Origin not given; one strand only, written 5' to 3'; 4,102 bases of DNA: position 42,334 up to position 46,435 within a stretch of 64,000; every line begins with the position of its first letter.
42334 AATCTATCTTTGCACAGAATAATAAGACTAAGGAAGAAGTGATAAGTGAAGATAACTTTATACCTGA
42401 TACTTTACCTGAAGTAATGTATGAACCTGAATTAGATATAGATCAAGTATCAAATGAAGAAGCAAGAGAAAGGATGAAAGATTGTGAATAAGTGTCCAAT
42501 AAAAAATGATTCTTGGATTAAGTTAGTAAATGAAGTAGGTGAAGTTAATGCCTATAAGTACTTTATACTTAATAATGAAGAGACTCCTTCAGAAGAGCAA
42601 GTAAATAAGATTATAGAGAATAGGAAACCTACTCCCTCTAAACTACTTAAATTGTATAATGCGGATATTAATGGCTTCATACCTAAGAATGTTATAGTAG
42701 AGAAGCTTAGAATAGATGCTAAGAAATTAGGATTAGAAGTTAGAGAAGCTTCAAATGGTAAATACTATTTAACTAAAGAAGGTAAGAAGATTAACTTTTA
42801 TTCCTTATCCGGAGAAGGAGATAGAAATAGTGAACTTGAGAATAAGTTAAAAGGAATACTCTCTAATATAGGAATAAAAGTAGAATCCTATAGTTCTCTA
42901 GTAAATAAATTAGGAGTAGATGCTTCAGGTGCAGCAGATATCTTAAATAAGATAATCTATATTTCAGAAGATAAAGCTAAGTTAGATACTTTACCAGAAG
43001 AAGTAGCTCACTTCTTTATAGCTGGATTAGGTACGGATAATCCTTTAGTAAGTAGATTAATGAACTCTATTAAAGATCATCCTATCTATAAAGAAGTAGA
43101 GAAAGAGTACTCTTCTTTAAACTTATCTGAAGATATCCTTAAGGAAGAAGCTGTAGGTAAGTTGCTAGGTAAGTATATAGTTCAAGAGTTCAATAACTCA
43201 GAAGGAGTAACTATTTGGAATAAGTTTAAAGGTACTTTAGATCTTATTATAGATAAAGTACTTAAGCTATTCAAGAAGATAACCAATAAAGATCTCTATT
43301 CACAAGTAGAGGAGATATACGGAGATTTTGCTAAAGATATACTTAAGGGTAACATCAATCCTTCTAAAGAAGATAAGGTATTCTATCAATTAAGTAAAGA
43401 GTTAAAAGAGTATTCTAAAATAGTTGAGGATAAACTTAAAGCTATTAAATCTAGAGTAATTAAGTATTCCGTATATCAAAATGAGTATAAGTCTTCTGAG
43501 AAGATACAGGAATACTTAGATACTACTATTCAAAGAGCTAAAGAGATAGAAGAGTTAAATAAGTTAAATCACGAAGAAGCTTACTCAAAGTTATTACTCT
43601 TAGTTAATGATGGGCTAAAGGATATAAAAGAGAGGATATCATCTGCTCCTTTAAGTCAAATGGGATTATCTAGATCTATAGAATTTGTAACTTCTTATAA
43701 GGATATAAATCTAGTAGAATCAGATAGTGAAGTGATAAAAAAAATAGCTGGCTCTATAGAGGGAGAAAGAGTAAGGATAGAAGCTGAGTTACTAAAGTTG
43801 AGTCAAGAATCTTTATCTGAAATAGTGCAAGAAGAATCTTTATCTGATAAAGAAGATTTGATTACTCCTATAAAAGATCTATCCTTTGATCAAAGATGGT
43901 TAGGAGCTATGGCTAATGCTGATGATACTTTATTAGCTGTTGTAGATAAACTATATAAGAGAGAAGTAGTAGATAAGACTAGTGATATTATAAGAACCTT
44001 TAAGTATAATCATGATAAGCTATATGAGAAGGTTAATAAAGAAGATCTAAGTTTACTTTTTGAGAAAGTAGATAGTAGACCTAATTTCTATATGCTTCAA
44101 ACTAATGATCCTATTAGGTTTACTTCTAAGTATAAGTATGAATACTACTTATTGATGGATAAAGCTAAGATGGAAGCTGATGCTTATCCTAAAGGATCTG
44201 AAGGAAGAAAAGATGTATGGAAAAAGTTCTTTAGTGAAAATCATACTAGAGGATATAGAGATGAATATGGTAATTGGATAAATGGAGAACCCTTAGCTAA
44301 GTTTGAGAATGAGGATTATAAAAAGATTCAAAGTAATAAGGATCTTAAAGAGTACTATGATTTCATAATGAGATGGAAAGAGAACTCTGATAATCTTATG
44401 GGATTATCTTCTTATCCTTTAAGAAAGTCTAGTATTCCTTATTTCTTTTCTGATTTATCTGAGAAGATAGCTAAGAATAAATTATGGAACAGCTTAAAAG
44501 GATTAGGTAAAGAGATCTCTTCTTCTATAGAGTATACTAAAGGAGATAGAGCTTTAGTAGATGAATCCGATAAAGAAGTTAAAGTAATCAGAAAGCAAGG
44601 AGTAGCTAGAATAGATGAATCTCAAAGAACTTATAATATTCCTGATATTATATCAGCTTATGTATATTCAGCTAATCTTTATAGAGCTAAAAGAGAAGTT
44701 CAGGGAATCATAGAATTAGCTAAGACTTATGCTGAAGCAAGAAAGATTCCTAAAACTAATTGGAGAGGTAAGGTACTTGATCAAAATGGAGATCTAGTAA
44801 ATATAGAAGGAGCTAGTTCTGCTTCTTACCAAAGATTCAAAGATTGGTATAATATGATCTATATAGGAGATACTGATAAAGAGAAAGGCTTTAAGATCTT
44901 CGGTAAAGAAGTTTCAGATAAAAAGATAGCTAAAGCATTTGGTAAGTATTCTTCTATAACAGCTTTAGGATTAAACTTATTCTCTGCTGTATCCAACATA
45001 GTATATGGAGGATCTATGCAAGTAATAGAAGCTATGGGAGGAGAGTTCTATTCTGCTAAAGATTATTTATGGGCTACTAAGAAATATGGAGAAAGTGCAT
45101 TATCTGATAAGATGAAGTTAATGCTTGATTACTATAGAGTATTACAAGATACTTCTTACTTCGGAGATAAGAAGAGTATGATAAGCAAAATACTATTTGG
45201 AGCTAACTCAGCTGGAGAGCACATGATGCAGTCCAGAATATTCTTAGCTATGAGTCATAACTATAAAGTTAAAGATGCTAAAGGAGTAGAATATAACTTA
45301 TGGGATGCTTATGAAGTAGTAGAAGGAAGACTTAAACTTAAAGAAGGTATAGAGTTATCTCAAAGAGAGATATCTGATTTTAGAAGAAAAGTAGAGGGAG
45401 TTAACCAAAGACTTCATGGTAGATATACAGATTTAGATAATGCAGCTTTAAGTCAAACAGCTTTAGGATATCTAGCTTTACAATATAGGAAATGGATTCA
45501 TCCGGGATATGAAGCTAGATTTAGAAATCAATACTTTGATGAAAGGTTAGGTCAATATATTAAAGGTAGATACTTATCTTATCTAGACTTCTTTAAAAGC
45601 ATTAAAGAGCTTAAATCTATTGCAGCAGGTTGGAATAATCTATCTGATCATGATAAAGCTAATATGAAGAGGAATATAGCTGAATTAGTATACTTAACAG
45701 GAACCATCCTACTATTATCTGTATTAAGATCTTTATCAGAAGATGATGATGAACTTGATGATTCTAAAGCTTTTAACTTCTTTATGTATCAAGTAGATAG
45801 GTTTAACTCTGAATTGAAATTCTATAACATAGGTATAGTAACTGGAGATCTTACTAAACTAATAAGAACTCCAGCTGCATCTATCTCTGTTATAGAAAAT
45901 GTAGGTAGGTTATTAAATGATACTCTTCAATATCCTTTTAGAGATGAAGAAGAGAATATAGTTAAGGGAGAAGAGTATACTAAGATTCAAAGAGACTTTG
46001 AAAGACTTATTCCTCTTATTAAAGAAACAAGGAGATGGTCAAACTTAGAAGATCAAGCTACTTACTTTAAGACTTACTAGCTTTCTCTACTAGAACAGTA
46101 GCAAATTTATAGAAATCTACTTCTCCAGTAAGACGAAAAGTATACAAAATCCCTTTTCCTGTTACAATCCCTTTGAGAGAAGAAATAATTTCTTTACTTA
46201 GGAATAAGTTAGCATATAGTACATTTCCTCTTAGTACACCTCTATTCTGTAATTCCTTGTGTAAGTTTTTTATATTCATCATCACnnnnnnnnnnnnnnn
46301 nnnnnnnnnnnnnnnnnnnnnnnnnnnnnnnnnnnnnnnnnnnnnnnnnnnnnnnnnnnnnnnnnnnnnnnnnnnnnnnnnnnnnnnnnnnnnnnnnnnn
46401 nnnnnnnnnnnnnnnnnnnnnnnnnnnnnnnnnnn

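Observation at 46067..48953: Tandem array of 13 diverged small paralogs sharing an 'NLF[IL]P' core: a lineage-specific expanded family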

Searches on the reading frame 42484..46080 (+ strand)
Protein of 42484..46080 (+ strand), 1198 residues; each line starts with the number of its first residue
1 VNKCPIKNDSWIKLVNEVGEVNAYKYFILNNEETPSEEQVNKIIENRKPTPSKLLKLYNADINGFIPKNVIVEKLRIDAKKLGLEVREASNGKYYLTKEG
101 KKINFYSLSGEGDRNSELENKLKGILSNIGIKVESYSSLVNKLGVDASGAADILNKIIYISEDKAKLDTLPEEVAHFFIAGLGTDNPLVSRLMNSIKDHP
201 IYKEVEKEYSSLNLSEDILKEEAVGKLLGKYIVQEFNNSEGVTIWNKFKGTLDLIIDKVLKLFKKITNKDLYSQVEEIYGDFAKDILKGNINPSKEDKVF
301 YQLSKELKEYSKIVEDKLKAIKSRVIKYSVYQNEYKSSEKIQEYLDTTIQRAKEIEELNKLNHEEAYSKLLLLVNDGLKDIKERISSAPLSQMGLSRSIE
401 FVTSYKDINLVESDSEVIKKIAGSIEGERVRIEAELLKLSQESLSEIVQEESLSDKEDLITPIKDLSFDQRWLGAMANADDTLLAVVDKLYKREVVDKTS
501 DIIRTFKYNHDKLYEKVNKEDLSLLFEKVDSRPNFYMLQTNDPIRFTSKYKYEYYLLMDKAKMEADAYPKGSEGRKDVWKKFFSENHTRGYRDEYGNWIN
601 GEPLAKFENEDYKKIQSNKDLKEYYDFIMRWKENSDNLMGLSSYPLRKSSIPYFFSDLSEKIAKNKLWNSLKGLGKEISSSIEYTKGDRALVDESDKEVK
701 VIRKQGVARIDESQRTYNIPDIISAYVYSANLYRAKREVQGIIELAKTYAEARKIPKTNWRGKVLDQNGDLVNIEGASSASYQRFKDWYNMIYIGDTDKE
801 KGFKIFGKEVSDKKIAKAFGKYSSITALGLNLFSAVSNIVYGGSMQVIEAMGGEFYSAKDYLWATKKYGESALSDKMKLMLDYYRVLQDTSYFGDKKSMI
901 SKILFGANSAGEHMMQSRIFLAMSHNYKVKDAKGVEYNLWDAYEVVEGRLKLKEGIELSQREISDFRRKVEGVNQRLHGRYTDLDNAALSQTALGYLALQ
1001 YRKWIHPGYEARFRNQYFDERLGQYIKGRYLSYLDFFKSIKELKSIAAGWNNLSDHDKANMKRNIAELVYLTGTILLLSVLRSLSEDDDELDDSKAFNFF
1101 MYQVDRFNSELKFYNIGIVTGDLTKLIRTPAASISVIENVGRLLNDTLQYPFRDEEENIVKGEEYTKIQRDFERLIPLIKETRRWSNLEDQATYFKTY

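Call 16: search_dna_similar(query=window:42484-46080:+, collection=phages, mode=protein, max_rows=15)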
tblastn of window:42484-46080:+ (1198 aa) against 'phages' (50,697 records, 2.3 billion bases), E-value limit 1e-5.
Records with a match: 85; places in all: 85; records where one place covers at least 80% of the query: 35.
Best place of each record, by identity: <60% 85.
By first word of the organism name: Bacteroides 32; uncultured 29; CrAssphage 7; Bacteriophage 4; Cellulophaga 2; IAS 2; Caudoviricetes 2; bajarodcaudo 1; Kehishuvirus 1; Dulem 1; and 4 more.
By host as written in the record: - 41; Bacteroides intestinalis DSM 108646 25; Bacteroides cellulosilyticus 4; Homo sapiens 3; Bacteroides intestinalis APC919/174 2; Cellulophaga baltica #14 2; Bacteroides thetaiotaomicron VPI-5484 2; Bacteroides xylanisolvens APCS1/XY 2; and 4 more.
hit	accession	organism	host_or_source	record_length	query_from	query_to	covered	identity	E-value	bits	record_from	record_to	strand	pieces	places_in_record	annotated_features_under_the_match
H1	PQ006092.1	bajarodcaudo virus 1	Chaetodipus spinatus feces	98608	115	1196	90%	26.7%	4e-68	259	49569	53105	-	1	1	hypothetical protein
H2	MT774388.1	uncultured phage cr112_1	human feces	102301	115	1195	90%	26.2%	4e-69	262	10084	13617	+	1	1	putative RNA-polymerase subunit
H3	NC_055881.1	uncultured phage cr112_1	human feces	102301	115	1195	90%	26.2%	4e-69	262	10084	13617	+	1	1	putative RNA-polymerase subunit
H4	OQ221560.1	Bacteroides phage PhiCrAssBcn25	Bacteroides intestinalis DSM 108646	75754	115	1196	90%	26.0%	2e-68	260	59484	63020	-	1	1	putative RNA-polymerase subunit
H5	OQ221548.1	Bacteroides phage PhiCrAssBcn13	Bacteroides intestinalis DSM 108646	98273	115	1196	90%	26.0%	2e-68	260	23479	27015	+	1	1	putative RNA-polymerase subunit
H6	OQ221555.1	Bacteroides phage PhiCrAssBcn20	Bacteroides intestinalis DSM 108646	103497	115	1196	90%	26.0%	2e-68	260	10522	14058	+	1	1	putative RNA-polymerase subunit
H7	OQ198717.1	Kehishuvirus sp. 'tikkala'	Bacteroides cellulosilyticus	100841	115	1195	90%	26.0%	6e-68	258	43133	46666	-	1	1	RNA-polymerase subunit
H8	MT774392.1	uncultured phage cr128_1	human feces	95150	115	1196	90%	25.8%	1e-66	254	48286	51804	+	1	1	putative RNA-polymerase subunit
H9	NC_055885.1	uncultured phage cr128_1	human feces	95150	115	1196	90%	25.8%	1e-66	254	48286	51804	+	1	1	putative RNA-polymerase subunit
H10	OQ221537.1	Bacteroides phage PhiCrAssBcn2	Bacteroides intestinalis DSM 108646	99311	115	1191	90%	25.9%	5e-67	255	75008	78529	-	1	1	putative RNA-polymerase subunit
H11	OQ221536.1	Bacteroides phage PhiCrAssBcn1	Bacteroides intestinalis DSM 108646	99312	115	1191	90%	25.9%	5e-67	255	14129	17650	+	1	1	putative RNA-polymerase subunit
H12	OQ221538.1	Bacteroides phage PhiCrAssBcn3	Bacteroides intestinalis DSM 108646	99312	115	1191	90%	25.9%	5e-67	255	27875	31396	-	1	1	putative RNA-polymerase subunit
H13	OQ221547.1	Bacteroides phage PhiCrAssBcn12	Bacteroides intestinalis DSM 108646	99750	115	1191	90%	25.9%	5e-67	255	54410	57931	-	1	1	putative RNA-polymerase subunit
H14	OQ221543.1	Bacteroides phage PhiCrAssBcn8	Bacteroides intestinalis DSM 108646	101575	115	1191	90%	25.9%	5e-67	255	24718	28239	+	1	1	putative RNA-polymerase subunit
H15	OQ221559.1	Bacteroides phage PhiCrAssBcn24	Bacteroides intestinalis DSM 108646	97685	115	1191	90%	25.9%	5e-67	255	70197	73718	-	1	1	putative RNA-polymerase subunit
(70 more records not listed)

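Call 23: find_related_loci(query=window:42484-46080:+, collection=viral_contigs, flank=10000)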
Query window:42484-46080:+ (1198 aa) in viral_contigs; peptide patterns used: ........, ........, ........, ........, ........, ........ (x = any residue, [..] = any of these).
5 stretches matched a pattern, but none encodes a relative of the query by tblastn (E <= 1e-3).

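Call 25: find_homologous_proteins(query=window:42484-46080:+, max_evalue=1e-20)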
Query window:42484-46080:+ (1198 aa): 8 proteins with E <= 1e-20 among 8000 candidates.
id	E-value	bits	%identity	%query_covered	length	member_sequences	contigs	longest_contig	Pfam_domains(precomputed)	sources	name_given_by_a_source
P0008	0.0e+0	2637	100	100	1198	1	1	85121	-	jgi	-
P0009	0.0e+0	2162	80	100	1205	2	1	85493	-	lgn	-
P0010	0.0e+0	1387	54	100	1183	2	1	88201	-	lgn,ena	-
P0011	0.0e+0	1287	55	91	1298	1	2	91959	PF18760.8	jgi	jgi:hypothetical protein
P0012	4.1e-52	195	28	49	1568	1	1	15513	-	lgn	-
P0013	3.3e-49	186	28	43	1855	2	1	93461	-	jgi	jgi:hypothetical protein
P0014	5.0e-39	152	36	20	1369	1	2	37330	-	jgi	jgi:hypothetical protein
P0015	1.6e-25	107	25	36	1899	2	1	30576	-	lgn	-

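Call 26: find_encoding_contigs(protein=P0009, flank=10000, max_places=3)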
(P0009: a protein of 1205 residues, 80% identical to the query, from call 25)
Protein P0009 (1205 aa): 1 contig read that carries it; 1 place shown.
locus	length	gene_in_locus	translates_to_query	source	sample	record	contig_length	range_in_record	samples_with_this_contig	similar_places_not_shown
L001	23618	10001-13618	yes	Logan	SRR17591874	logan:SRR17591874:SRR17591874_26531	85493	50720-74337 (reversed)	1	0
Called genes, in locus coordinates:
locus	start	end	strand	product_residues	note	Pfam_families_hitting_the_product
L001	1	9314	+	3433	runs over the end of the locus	-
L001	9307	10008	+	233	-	PF02796:HTH_7 (faint), PF01541:GIY-YIG (weak), PF13518:HTH_28 (faint), PF13384:HTH_23 (faint), PF13542:HTH_Tnp_ISL3 (faint), PF13936:HTH_38 (faint)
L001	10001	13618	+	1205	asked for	-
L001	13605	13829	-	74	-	-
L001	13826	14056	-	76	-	-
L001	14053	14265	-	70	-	-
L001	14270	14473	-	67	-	-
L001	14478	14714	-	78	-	-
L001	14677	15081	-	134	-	-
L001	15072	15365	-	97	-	-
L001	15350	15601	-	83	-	-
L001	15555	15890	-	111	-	-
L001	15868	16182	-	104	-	-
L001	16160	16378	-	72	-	-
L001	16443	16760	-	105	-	-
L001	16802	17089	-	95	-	-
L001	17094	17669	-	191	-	-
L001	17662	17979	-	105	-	-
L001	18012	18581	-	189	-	-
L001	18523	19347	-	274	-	-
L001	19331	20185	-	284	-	PF00899:ThiF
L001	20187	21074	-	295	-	-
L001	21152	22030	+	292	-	PF14528:LAGLIDADG_3 (faint)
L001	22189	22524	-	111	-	-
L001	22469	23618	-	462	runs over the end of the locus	-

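Call 27: find_encoding_contigs(protein=P0010, flank=10000, max_places=3)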
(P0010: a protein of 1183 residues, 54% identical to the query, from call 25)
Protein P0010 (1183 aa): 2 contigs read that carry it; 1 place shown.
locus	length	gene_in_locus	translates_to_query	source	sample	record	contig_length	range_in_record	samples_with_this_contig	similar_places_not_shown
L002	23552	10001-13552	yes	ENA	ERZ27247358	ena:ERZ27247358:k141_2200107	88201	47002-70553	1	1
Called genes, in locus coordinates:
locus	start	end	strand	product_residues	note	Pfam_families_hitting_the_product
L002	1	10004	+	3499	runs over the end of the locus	-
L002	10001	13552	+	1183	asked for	-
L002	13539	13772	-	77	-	-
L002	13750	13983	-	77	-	-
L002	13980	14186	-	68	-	-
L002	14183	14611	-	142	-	-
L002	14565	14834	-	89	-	-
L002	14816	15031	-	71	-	-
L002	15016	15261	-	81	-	-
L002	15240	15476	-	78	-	-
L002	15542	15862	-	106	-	-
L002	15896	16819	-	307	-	-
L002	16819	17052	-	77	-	-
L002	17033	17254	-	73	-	-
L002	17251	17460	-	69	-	-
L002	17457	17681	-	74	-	-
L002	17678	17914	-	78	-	-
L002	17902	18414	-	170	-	-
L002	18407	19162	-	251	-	-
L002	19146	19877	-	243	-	PF00899:ThiF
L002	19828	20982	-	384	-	-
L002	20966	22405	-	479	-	-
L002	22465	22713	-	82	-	-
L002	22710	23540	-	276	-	PF01807:Zn_ribbon_DnaG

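Call 28: find_encoding_contigs(protein=P0011, flank=10000, max_places=3)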
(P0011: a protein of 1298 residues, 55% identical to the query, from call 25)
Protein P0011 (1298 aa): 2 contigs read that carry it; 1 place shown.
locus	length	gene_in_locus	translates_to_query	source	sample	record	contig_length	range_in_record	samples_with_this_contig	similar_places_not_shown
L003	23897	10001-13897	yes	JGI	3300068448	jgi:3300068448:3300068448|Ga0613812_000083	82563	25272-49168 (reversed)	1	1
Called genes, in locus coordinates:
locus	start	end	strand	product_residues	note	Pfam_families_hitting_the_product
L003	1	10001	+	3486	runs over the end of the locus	-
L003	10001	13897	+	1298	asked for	PF18760:ART-PolyVal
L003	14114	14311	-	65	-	-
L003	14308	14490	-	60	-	-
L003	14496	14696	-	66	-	-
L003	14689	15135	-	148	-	-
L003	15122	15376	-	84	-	-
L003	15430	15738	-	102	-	-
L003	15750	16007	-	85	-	-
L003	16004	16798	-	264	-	-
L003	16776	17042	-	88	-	-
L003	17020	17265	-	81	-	-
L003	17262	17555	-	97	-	-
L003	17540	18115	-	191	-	-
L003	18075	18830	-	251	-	-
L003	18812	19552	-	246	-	PF00899:ThiF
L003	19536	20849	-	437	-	-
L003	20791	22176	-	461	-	-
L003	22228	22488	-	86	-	-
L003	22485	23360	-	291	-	PF01807:Zn_ribbon_DnaG, PF13662:Toprim_4 (faint), PF13155:Toprim_2 (weak)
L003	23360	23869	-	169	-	-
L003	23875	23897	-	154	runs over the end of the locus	-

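Call 52: get_annotated_region(hit=H2, flank=7000)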
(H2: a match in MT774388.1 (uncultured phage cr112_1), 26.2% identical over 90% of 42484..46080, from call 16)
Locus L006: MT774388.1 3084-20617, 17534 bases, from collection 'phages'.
description: Uncultured phage cr112_1, complete genome.
organism: uncultured phage cr112_1 (NCBI taxid 2772072)
taxonomy: Viruses; Duplodnaviria; Heunggongvirae; Uroviricota; Caudoviricetes; Crassvirales; Steigviridae; Asinivirinae; Kehishuvirus; Kehishuvirus splanchnicus
host: -; source: human feces; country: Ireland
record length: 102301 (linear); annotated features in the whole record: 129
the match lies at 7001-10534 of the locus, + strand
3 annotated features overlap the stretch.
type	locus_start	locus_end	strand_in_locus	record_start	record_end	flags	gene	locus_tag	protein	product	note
CDS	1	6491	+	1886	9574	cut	-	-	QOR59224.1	putative RNA polymerase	gp_23359; putative RNA polymerase [phiCrAss001]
CDS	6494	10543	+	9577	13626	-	-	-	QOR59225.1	putative RNA-polymerase subunit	gp_23360; putative RNA-polymerase subunit [phiCrAss001]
CDS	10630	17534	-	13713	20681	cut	-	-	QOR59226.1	putative RNA-polymerase subunit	gp_23361; putative RNA-polymerase subunit [phiCrAss001]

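Call 66: find_encoding_contigs(protein=P0013, flank=10000, max_places=2)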
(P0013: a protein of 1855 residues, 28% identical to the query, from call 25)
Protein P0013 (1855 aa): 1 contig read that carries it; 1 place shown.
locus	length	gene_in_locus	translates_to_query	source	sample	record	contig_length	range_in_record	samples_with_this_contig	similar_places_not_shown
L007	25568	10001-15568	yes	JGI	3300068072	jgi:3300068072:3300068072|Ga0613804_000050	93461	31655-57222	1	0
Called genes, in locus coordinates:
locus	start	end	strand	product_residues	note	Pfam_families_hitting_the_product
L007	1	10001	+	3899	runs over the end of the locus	-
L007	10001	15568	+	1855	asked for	-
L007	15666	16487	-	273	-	PF20720:nSTAND3 (weak), PF00004:AAA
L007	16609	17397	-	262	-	-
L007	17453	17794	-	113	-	PF02026:RyR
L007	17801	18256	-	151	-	PF22769:DCD, PF00692:dUTPase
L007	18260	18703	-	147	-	-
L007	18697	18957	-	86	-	-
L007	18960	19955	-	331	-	PF12684:DUF3799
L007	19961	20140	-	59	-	-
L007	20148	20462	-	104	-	PF07659:DUF1599 (weak)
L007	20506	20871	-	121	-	-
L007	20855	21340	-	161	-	PF06356:DUF1064 (weak)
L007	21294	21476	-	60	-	-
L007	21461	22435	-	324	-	PF01807:Zn_ribbon_DnaG (weak), PF13155:Toprim_2 (weak)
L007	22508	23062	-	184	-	-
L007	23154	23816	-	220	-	-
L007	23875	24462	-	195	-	-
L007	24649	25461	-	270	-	PF01541:GIY-YIG (weak), PF22083:I-HmuI_NUMOD-like (faint)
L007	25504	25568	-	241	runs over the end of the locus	PF03796:DnaB_C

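Call 67: find_encoding_contigs(protein=P0014, flank=10000, max_places=2)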
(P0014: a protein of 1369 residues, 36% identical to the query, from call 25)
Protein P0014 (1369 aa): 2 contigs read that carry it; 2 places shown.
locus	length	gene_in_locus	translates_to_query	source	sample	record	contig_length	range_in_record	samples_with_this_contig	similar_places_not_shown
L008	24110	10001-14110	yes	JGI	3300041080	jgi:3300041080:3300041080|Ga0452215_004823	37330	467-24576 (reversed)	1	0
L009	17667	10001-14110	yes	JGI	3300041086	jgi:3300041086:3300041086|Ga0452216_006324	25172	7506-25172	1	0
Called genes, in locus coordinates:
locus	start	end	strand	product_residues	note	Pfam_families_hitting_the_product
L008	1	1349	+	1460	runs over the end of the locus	-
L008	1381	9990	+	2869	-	-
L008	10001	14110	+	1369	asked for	-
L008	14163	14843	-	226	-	PF03167:UDG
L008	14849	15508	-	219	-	-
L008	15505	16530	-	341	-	PF12684:DUF3799 (faint)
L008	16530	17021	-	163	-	-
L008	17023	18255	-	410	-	PF26926:Phage_T4_rIIB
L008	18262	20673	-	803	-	PF13589:HATPase_c_3 (faint)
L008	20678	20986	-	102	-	-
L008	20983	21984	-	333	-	-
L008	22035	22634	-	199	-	-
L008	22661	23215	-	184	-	-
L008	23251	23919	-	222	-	PF13479:AAA_24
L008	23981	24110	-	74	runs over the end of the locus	-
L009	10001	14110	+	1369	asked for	-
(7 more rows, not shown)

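Call 79: search_protein_families(library=pfam, proteins=[window:42484-46080:+], max_evalue=0.05)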
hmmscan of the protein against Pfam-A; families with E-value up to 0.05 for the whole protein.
window:42484-46080:+ (1198 aa): 0 families

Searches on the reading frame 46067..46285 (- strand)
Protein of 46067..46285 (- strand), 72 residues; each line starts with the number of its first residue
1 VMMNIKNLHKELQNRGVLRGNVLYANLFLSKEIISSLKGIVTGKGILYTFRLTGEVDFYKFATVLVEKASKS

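Call 11: search_protein_families(library=phrogs, alignment_id=A1, max_evalue=0.1)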
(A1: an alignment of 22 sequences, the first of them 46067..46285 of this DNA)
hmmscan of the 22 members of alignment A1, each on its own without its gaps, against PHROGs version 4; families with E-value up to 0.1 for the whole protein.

A. member 1, window:46067-46285:- (72 aa): 0 families

B. families by the number of members that match (of 22 scanned): 4 families
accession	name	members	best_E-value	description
phrog_24670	-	1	0.028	-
phrog_12280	-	1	0.058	-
phrog_23728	-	1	0.087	-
phrog_34201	-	1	0.093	-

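Call 12: search_protein_families(library=pfam, alignment_id=A1, max_evalue=1)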
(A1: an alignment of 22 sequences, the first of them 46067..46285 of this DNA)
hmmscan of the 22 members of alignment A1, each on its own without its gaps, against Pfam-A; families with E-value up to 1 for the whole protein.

A. member 1, window:46067-46285:- (72 aa): 0 families

B. families by the number of members that match (of 22 scanned): 6 families
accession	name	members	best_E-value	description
PF00956.23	NAP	1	0.029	Nucleosome assembly protein (NAP)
PF17012.10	DUF5091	1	0.029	Domain of unknown function (DUF5091)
PF09458.16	H_lectin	1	0.038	H-type lectin domain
PF14127.11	DUF4294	1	0.038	Domain of unknown function (DUF4294)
PF20419.3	DUF6701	1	0.12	Family of unknown function (DUF6701)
PF20947.2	Flu_PB2_1st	1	0.29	Influenza RNA polymerase PB2 N-terminal region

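Call 63: search_protein_families(library=padloc, alignment_id=A1, max_evalue=0.1)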
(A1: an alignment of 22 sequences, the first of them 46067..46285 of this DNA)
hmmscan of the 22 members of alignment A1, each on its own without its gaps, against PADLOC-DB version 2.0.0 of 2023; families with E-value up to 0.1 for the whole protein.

A. member 1, window:46067-46285:- (72 aa): 0 families

B. families by the number of members that match (of 22 scanned): 0 families
